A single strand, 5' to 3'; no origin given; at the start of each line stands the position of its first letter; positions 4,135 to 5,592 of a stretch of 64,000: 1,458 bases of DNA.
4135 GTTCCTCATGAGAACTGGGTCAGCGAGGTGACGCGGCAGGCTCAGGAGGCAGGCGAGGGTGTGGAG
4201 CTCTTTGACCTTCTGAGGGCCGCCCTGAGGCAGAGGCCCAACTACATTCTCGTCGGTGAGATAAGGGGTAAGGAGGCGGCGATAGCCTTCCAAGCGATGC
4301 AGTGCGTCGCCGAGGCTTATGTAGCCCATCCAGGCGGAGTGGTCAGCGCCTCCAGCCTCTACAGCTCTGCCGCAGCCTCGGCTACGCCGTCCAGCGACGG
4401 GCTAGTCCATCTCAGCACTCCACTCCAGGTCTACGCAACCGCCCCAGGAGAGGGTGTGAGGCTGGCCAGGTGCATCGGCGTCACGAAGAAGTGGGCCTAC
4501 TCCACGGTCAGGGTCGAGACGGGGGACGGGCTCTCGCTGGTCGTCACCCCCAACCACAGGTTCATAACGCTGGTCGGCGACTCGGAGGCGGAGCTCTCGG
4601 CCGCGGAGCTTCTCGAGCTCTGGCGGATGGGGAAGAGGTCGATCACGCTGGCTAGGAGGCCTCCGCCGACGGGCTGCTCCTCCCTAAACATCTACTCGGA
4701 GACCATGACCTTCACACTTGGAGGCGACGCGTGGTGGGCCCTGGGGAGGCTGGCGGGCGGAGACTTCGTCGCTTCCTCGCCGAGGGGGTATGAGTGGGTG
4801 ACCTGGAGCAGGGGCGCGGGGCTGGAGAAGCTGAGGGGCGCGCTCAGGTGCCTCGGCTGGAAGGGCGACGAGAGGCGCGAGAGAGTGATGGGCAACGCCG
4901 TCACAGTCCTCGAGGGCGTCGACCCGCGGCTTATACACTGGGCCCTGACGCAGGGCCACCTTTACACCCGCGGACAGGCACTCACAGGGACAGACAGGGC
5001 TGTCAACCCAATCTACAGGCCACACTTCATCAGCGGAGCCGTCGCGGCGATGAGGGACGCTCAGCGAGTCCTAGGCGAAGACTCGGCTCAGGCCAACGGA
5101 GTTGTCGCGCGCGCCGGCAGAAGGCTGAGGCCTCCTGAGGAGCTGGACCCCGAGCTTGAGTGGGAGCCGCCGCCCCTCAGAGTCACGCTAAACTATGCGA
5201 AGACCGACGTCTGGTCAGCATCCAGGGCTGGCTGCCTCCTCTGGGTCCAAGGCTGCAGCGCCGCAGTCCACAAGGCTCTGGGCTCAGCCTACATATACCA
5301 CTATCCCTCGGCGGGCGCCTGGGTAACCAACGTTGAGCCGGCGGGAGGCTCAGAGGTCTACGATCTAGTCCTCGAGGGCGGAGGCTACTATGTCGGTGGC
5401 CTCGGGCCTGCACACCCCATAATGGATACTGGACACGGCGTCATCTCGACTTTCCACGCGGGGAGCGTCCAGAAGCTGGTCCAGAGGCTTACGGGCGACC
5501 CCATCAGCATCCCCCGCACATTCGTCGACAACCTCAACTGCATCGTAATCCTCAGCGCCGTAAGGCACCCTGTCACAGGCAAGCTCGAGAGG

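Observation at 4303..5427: Intein in the archaellum motor ATPase ArlI, ending in Asp instead of Asn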

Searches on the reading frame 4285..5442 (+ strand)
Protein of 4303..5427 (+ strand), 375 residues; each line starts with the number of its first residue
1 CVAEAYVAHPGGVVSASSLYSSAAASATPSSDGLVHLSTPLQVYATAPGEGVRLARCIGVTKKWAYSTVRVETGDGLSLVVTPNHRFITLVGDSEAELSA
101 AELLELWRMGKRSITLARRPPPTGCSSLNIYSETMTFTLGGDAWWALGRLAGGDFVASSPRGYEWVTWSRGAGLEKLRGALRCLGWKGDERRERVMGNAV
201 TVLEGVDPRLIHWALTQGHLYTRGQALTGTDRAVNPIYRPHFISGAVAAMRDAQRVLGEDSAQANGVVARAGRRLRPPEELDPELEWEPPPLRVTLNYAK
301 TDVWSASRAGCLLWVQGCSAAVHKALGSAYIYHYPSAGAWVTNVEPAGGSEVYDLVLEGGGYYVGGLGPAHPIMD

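Call 3: search_protein_families(library=pfam, proteins=[window:4303-5427:+], max_evalue=1)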
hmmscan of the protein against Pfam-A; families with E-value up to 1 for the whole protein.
window:4303-5427:+ (375 aa): 0 families

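Call 5: find_homologous_proteins(query=window:4303-5427:+, max_evalue=0.001)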
Query window:4303-5427:+ (375 aa): 1 proteins with E <= 0.001 among 8000 candidates.
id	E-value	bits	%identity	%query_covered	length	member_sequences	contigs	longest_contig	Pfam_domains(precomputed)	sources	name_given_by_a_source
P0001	2.2e-251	852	100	100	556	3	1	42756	-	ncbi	ncbi:MAG: hypothetical protein QW555_07250, partial [Nitrososphaerota archaeon]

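Call 6: search_solved_structures(query=window:4303-5427:+, show_alignments=5, max_evalue=10)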
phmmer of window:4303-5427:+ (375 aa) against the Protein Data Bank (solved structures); distinct sequences matched with E-value up to 10: 3.
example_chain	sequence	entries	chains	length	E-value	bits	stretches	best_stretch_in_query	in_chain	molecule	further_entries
4o1s_A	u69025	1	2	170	0.00011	24.5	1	28-102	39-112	V-type ATP synthase alpha chain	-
6frh_A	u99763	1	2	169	0.59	12.3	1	11-111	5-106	Replicative DNA helicase,Replicative DNA helicase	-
6frg_A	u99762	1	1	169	1.9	10.6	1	47-111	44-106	Replicative DNA helicase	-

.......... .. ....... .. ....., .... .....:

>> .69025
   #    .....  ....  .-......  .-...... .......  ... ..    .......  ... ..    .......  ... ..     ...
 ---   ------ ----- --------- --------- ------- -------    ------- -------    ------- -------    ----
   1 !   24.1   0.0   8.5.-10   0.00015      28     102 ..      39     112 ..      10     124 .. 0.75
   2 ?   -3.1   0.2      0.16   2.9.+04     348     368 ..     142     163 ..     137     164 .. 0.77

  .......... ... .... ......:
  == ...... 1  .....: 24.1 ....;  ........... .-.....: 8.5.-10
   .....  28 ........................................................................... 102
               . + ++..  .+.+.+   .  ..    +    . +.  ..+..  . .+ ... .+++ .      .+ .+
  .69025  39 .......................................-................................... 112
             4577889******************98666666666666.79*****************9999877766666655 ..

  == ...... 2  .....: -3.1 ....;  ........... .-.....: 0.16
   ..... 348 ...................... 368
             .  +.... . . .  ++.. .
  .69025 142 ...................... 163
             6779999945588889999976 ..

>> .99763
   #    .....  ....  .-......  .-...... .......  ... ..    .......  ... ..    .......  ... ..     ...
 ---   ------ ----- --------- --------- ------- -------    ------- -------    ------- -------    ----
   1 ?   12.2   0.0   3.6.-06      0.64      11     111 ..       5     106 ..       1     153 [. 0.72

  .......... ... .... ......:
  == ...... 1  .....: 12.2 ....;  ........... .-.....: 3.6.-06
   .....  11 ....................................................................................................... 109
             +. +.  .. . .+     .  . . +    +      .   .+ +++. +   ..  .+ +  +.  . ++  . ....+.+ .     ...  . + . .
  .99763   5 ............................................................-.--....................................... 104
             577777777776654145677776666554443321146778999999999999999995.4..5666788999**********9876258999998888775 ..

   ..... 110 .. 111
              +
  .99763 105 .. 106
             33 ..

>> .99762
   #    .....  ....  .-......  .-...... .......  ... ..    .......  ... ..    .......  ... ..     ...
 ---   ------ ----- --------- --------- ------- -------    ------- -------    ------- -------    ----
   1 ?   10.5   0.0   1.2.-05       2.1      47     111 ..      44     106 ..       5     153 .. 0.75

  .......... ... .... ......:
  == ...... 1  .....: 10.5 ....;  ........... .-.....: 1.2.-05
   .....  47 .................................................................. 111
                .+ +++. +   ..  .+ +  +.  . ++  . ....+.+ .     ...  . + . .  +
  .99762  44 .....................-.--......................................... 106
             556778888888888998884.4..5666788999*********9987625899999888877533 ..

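Call 14: search_protein_families(library=ncbifam, proteins=[window:4303-5427:+], max_evalue=0.1)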
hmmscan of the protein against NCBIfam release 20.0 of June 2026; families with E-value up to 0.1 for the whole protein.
window:4303-5427:+ (375 aa): 1 family
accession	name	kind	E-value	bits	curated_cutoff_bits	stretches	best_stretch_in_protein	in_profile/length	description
TIGR01445.1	intein_Nterm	domain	0.022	15.7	24.5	1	7-89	8-83/83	intein N-terminal splicing region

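Call 17: predict_structure(protein=window:4303-5427:+)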
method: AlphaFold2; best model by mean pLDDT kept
length: 375 residues; sequences in the alignment: 1
mean_pLDDT: 34.7   pTM: 0.22
mean pLDDT of the five models: 34.7, 30.0, 29.9, 26.8, 26.3
residues with pLDDT >= 90: 0; 70-90: 0; 50-70: 3; < 50: 372
segments of 3 or more residues with pLDDT < 50: 1-254, 256-258, 260-269, 271-375
pLDDT, mean of each block of 10 residues (from residue 1): 28 30 34 33 32 30 33 37 38 36 41 35 33 33 36 35 35 39 33 28 32 33 28 30 40 46 44 41 33 30 31 36 40 39 39 38 31 24
secondary structure, 60 per line:
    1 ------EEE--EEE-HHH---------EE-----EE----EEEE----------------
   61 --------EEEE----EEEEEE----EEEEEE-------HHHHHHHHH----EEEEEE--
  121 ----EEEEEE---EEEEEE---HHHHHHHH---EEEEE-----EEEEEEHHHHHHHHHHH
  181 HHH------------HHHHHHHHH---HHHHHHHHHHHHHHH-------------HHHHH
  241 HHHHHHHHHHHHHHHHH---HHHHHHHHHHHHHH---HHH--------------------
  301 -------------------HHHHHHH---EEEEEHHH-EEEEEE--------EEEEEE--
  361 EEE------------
elements in order: E7-9 E12-14 E41-44 E69-72 E77-82 E87-92 H100-108 E113-118 E125-130 E134-139 H143-150 E154-158 E164-169 H170-183 H196-204 H208-222 H236-257 H261-274 H320-326 E330-334 E339-344 E353-358 E361-363

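Call 24: search_protein_representatives(protein=window:4303-5427:+)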
Query: 375 residues. Proteins with E-value up to 0.001 (for the whole library): 7; up to 1e-10: 4; up to 1e-30: 4. The best 7 are listed.
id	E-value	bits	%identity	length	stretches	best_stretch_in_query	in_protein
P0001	7.0e-252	851.6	100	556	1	1-375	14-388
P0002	1.8e-53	198.4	40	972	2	1-254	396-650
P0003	3.8e-45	171.0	38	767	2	2-250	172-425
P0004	3.0e-31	125.3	40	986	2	1-226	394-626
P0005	2.0e-09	53.4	41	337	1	1-124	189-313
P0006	1.0e-05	41.2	42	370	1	1-89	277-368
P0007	1.2e-04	37.6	40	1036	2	47-157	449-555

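Call 32: find_homologous_proteins(query=A1, max_evalue=0.001)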
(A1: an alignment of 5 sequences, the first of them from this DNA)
Query A1 (5 sequences) (380 aa, profile of the alignment): 5 proteins with E <= 0.001 among 8000 candidates.
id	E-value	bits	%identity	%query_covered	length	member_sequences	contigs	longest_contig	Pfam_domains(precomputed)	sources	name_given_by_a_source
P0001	1.2e-147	511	100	100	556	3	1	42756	-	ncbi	ncbi:MAG: hypothetical protein QW555_07250, partial [Nitrososphaerota archaeon]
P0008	3.2e-49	186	23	50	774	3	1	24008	PF00437.27,PF14890.12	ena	-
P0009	8.1e-47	179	21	47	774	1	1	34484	PF00437.27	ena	-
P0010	7.8e-43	165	33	23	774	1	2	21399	PF00437.27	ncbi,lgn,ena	-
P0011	6.1e-34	136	31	28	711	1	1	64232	PF00437.27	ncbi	-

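Call 39: search_solved_structures(query=A2, max_evalue=0.1, show_alignments=3)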
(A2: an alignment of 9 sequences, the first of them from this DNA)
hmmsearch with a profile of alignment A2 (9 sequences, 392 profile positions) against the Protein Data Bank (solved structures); distinct sequences matched with E-value up to 0.1: 11.
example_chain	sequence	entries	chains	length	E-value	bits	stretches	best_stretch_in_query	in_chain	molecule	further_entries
4o1s_A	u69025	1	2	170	4.2e-13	52.6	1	11-105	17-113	V-type ATP synthase alpha chain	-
7qst_A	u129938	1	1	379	1.4e-08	37.7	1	10-94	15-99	V-type ATP synthase subunit A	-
7qsu_A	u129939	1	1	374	2e-08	37.2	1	10-123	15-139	V-ATPase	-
7qss_A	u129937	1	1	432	2.4e-08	36.9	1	10-123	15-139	V-type ATP synthase alpha chain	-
2lqm_A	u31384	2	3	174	1e-05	28.2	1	14-87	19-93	Pho radA intein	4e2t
4e2u_A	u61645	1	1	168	1.8e-05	27.5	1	14-87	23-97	Pho radA intein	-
2lcj_A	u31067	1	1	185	0.00017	24.2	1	14-106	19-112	Pab polC intein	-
7oec_A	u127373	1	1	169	0.00018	24.2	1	14-104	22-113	DNA polymerase II large subunit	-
5bkh_A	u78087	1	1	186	0.00031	23.4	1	14-104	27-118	DNA polymerase II large subunit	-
6rpp_A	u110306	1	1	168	0.0022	20.5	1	40-98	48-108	Cell division control protein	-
6rpq_A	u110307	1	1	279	0.008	18.7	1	40-96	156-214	Ubiquitin-like protein SMT3,1108aa long hypothetical cell division control protein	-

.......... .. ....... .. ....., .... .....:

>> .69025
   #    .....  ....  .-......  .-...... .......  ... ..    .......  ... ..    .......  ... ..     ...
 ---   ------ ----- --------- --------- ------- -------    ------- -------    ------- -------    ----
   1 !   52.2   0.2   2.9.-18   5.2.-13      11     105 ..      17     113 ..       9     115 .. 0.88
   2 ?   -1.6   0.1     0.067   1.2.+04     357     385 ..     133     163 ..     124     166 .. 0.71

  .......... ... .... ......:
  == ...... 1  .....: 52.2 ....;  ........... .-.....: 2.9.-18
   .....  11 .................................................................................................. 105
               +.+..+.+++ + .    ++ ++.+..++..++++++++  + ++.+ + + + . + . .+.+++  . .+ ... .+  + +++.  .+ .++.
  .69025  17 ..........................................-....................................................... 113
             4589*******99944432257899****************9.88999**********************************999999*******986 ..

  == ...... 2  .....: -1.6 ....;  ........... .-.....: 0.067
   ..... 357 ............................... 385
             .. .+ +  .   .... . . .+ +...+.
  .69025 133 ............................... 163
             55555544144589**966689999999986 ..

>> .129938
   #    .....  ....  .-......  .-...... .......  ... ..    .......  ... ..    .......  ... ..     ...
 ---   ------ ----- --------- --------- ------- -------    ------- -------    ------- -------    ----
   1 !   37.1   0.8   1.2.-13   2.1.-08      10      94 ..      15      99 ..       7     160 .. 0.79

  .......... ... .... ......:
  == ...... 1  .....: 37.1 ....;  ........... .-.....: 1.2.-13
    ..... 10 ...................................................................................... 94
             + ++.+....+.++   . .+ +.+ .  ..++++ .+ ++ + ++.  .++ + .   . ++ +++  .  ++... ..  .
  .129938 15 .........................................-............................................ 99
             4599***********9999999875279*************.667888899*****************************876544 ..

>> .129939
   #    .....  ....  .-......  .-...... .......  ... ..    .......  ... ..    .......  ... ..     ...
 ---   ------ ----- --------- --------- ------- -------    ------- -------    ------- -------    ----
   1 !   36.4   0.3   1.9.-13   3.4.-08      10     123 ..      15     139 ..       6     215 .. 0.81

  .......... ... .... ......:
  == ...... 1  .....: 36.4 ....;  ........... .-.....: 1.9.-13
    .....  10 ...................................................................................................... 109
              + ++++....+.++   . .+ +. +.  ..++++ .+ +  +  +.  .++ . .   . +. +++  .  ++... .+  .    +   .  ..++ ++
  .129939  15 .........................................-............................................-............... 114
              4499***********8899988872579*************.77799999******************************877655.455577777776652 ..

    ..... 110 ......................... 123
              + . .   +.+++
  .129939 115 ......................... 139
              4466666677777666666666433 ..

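Call 40: find_related_loci(query=A2, collection=genome_contigs, flank=4000)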
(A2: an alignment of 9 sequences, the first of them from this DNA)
Query A2 (375 aa) in genome_contigs; peptide patterns used: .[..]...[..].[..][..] (x = any residue, [..] = any of these).
22 stretches matched a pattern; 12 encode a relative of the query (tblastn E <= 1e-3); 12 distinct loci.
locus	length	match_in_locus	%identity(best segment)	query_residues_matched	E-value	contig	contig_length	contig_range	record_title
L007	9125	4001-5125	100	1-375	0e+0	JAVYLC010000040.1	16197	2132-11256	MAG: Nitrososphaerota archaeon isolate BF2_201808_bins_8 BF2_201808_bins_8_scaffold_40, whole genome shotgun sequence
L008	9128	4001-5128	69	1-375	4e-167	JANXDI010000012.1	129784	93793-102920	MAG: Candidatus Calditenuaceae archaeon isolate SKYB103 k141_235617, whole genome shotgun sequence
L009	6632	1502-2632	66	1-375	6e-163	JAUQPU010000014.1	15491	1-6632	MAG: Thermoproteota archaeon isolate JZ-1.bins.71.201901 NODE_3095_length_15491_cov_60.183416, whole genome shotgun sequ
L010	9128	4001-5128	64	1-375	2e-146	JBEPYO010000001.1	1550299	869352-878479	MAG: Nitrososphaerota archaeon isolate 03V1_S199.concoct.095 NODE_1_length_1550299_cov_2.969483, whole genome shotgun se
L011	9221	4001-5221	35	1-375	1e-58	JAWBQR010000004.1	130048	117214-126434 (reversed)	MAG: Nitrososphaerota archaeon isolate JZ-1_201705_bins_35 JZ-1_201705_bins_35_scaffold_4, whole genome shotgun sequence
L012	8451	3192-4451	35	1-375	2e-28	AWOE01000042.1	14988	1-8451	Candidatus Calditenuaceae archaeon JGI OTU-1 pSL4COM1_contig_52_0.42, whole genome shotgun sequence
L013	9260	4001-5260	35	1-375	2e-27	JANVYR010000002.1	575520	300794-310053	MAG: Candidatus Calditenuis fumarioli isolate 146_bin.25 NODE_5_length_575520_cov_24.587335, whole genome shotgun sequen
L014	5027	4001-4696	34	1-225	5e-24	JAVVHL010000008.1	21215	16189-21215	MAG: Candidatus Calditenuis sp. isolate PSP.bin.8 NODE_272_length_21215_cov_117.991493, whole genome shotgun sequence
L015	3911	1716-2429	23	1-375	1e-10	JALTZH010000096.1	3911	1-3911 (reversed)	MAG: archaeon isolate S141_metabat2_scaf2bin.124 S141_NODE_28307_length_3911_cov_4.127643, whole genome shotgun sequence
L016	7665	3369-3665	31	1-96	3e-8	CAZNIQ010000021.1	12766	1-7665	MAG TPA_asm: Candidatus Woesearchaeota archaeon isolate binchicken_co36_18 genome assembly, contig: NODE_3327_length_127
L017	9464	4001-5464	25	1-374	2e-7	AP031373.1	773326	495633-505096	Nanoarchaeota archaeon YN1 DNA, complete genome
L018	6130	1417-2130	22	1-375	3e-5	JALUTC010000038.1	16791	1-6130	MAG: archaeon isolate S146_metabat2_scaf2bin.220 S146_NODE_1311_length_16791_cov_4.433689, whole genome shotgun sequence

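Call 52: find_homologous_proteins(query=A4, max_evalue=0.001)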
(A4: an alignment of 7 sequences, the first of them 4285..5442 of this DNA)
Query A4 (7 sequences) (386 aa, profile of the alignment): 2 proteins with E <= 0.001 among 8000 candidates.
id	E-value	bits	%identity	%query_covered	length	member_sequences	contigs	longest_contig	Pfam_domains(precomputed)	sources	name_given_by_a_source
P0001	7.7e-177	607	100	100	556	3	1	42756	-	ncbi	ncbi:MAG: hypothetical protein QW555_07250, partial [Nitrososphaerota archaeon]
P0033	2.5e-89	318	36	100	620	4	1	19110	PF00437.27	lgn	-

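Call 59: search_protein_families(library=pfam, proteins=[L017:960-1697:+, L017:1697-2080:+, L017:2085-2786:+, L017:6001-7269:+, L017:7307-7636:+], max_evalue=0.01)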
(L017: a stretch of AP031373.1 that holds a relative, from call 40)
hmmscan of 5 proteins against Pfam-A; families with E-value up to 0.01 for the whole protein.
L017:960-1697:+ (246 aa): 12 families
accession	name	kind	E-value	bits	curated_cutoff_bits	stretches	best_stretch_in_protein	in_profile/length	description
PF04659.18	Arch_fla_DE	-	3e-18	66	21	1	134-217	6-95/96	Archaeal flagella protein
PF05377.16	FlaC_arch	-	1.4e-06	29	27.8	1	53-105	3-55/55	Flagella accessory protein C (FlaC)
PF07889.17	DUF1664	-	0.00043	20.8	34.6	0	22-65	80-123/124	Protein of unknown function (DUF1664)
PF20667.3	Sec10_N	-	0.0028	18.2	27.4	1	35-111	41-109/118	Exocyst complex component Sec10, N-terminal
PF10805.13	DUF2730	-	0.0031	18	24.9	0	36-100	33-99/102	Protein of unknown function (DUF2730)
PF05531.17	NPV_P10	-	0.0033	18.3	29.8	0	27-64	23-63/75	Nucleopolyhedrovirus P10 protein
PF06009.19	Laminin_II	-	0.0035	17.8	33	1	25-87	20-82/138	Laminin Domain II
PF10392.15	COG5_N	-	0.0046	17.6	31.2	0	40-98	62-120/132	Conserved oligomeric Golgi complex subunit 5, N-terminal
PF12699.13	phiKZ_IP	-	0.005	16.5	27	1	36-103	294-365/387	phiKZ-like phage internal head proteins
PF14712.11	Snapin_Pallidin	-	0.0061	17.4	29.6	0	29-92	13-76/89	Snapin/Pallidin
PF06419.17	COG6_N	-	0.0062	17.1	27.4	0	35-86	39-90/114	Conserved oligomeric complex COG6, N-terminal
PF05929.16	Phage_GPO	-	0.0086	16.1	33.6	0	33-88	190-245/268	Phage capsid scaffolding protein (GPO) serine peptidase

L017:1697-2080:+ (128 aa): 0 families

L017:2085-2786:+ (234 aa): 2 families
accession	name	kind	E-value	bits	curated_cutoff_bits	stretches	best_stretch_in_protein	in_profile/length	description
PF06745.19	ATPase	-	5.8e-21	75.4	26.6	1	14-223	8-222/231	KaiC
PF13481.12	AAA_25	-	0.0009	19.4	27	1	15-136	23-158/195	AAA domain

L017:6001-7269:+ (423 aa): 1 family
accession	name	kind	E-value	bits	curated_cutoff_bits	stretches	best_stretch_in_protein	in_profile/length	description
PF00579.31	tRNA-synt_1b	-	1.5e-29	103.7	21.1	1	29-277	4-231/292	tRNA synthetases class I (W and Y)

L017:7307-7636:+ (110 aa): 0 families

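Call 65: predict_structure(alignment_id=A5)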
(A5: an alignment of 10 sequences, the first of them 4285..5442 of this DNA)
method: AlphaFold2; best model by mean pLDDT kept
length: 386 residues; sequences in the alignment: 10
mean_pLDDT: 85.8   pTM: 0.86
mean pLDDT of the five models: 85.8, 85.1, 84.6, 83.7, 82.5
residues with pLDDT >= 90: 235; 70-90: 106; 50-70: 13; < 50: 32
segments of 3 or more residues with pLDDT < 50: 1-3, 266-291, 384-386
pLDDT, mean of each block of 10 residues (from residue 1): 69 95 95 86 94 92 93 96 95 92 96 91 88 74 90 93 89 91 92 89 84 93 91 89 90 89 54 37 41 75 90 92 92 89 91 95 91 93 55
secondary structure, 60 per line:
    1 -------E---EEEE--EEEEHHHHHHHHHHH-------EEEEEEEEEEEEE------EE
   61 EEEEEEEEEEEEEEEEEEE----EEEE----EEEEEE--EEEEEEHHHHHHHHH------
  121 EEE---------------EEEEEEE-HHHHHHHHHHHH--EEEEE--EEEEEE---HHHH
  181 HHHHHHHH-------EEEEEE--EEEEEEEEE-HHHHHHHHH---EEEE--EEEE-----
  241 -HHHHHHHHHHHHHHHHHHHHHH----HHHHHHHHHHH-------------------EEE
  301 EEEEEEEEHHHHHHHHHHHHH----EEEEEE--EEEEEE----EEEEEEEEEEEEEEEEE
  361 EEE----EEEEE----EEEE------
elements in order: E12-15 E18-21 H22-32 E40-52 E59-79 E84-87 E92-97 E100-105 H106-114 E121-123 E139-145 H147-158 E161-165 E168-173 H177-188 E196-201 E204-212 H214-222 E226-229 E232-235 H242-263 H268-278 E298-308 H309-321 E326-331 E334-339 E344-363 E368-372 E377-380
